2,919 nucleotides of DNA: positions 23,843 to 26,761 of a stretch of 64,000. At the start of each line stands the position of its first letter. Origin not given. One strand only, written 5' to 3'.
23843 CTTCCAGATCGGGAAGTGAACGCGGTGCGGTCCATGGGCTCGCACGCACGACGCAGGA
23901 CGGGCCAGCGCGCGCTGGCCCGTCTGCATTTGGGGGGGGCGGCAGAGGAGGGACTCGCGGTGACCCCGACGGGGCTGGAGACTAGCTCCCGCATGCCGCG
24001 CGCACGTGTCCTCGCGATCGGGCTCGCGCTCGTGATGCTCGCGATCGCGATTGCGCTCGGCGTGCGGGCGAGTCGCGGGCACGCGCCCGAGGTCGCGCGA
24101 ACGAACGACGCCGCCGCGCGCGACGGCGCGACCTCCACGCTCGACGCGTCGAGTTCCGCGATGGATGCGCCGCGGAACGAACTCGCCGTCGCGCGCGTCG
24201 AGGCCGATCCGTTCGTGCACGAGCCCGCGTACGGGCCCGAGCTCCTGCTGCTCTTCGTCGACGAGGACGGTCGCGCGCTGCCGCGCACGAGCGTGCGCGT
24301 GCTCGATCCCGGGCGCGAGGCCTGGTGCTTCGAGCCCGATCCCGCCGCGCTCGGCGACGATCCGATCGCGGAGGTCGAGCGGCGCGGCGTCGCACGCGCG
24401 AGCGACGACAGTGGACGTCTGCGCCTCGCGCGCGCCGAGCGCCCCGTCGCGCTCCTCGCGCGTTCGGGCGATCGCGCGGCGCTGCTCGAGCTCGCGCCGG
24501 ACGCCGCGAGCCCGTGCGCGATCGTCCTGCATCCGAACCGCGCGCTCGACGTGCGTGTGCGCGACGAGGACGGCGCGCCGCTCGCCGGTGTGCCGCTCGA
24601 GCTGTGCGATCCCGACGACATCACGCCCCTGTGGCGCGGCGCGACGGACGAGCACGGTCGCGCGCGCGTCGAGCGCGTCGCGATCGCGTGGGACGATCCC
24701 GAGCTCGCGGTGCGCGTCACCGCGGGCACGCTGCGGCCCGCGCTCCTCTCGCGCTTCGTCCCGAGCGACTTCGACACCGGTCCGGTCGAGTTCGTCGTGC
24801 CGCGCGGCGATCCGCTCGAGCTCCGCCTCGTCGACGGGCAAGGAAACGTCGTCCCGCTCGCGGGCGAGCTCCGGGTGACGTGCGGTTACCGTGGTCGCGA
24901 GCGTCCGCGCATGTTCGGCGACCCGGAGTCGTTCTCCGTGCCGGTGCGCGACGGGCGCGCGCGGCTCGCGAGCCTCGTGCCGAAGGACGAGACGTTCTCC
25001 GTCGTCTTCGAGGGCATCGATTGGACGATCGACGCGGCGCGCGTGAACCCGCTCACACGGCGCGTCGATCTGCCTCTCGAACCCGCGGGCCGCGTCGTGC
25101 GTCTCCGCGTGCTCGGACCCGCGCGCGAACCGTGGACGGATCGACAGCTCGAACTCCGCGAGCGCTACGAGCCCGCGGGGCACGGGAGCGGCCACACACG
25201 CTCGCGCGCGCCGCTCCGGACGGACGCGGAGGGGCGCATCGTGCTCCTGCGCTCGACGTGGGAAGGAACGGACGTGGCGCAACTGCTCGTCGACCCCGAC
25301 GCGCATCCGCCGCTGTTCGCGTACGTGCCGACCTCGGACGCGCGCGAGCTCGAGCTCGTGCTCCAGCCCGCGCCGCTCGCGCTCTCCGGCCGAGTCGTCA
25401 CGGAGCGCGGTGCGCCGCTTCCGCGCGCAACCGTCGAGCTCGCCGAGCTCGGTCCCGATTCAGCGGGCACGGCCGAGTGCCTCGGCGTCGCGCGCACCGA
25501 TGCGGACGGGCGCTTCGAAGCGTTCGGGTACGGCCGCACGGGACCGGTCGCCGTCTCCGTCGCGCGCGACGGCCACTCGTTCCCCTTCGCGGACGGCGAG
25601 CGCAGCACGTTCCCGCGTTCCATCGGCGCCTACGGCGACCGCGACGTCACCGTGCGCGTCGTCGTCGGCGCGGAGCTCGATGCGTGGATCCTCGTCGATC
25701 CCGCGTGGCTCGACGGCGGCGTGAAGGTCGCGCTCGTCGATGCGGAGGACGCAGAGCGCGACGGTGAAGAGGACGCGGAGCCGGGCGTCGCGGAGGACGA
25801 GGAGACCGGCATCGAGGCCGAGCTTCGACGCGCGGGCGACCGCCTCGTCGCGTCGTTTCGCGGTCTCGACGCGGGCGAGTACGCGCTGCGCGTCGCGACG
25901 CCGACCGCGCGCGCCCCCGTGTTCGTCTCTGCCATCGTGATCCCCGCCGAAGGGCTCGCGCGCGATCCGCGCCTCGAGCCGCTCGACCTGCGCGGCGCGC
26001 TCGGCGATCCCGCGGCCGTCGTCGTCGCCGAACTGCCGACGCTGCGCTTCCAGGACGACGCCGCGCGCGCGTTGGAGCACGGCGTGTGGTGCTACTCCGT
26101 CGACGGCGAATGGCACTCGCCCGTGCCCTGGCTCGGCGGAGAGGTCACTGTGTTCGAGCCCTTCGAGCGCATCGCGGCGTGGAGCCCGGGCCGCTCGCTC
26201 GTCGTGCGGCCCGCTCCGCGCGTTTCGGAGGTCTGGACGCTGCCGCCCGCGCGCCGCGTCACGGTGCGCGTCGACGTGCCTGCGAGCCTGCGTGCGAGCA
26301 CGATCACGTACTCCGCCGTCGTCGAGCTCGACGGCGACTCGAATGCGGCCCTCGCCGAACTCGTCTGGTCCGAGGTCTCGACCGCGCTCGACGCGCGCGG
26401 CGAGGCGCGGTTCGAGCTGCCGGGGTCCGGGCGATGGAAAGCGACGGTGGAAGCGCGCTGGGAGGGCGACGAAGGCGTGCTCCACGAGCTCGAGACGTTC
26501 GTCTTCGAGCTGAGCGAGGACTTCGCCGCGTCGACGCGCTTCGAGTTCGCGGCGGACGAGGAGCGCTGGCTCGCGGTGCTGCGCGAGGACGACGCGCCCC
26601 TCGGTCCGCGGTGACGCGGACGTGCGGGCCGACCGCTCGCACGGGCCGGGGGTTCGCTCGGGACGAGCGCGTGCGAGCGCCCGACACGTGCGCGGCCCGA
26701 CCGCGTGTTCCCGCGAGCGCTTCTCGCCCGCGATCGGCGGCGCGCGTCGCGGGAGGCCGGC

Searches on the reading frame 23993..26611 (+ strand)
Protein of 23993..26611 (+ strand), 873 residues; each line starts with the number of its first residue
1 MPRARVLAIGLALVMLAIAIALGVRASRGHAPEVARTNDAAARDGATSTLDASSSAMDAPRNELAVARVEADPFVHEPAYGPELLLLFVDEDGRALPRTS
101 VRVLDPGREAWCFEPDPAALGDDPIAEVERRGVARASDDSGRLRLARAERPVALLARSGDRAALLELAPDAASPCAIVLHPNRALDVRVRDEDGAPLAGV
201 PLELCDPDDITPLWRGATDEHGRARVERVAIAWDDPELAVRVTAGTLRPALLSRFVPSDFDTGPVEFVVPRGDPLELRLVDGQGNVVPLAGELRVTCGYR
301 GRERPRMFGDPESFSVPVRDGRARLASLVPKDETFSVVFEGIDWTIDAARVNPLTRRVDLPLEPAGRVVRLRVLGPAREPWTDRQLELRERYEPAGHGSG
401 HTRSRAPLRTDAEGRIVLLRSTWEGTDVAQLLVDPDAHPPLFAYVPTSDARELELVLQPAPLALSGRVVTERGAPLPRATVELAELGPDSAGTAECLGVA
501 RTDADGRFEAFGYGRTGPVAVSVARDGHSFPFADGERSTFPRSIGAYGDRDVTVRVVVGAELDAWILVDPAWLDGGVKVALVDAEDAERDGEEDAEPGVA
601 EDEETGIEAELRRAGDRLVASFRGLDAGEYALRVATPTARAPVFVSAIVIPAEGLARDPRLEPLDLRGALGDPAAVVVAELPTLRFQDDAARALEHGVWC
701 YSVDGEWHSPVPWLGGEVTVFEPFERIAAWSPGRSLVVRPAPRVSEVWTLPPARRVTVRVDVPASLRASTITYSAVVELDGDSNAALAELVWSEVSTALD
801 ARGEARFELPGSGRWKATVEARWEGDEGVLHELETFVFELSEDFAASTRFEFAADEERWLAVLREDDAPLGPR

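Call 61: search_protein_families(library=pfam, proteins=[window:23993-26611:+], max_evalue=0.01)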
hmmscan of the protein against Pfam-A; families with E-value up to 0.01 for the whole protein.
window:23993-26611:+ (873 aa): 4 families
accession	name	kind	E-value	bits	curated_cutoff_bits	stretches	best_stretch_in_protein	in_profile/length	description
PF13620.12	CarboxypepD_reg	-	1.2e-11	45.2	32.3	1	464-528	2-59/82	Carboxypeptidase regulatory-like domain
PF11974.14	bMG3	-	4.7e-06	26.9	34.9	0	185-230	15-60/103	Bacterial alpha-2-macroglobulin MG3 domain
PF02369.22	Big_1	-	0.00065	20.2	34.9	0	185-227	21-65/93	Bacterial Ig-like domain (group 1)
PF10670.15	DUF4198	-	0.0071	16.9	34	0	468-509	152-192/209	Domain of unknown function (DUF4198)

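Call 71: search_protein_families(library=padloc, proteins=[window:23993-26611:+], max_evalue=0.01)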
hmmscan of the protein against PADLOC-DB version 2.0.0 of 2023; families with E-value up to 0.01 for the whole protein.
window:23993-26611:+ (873 aa): 0 families
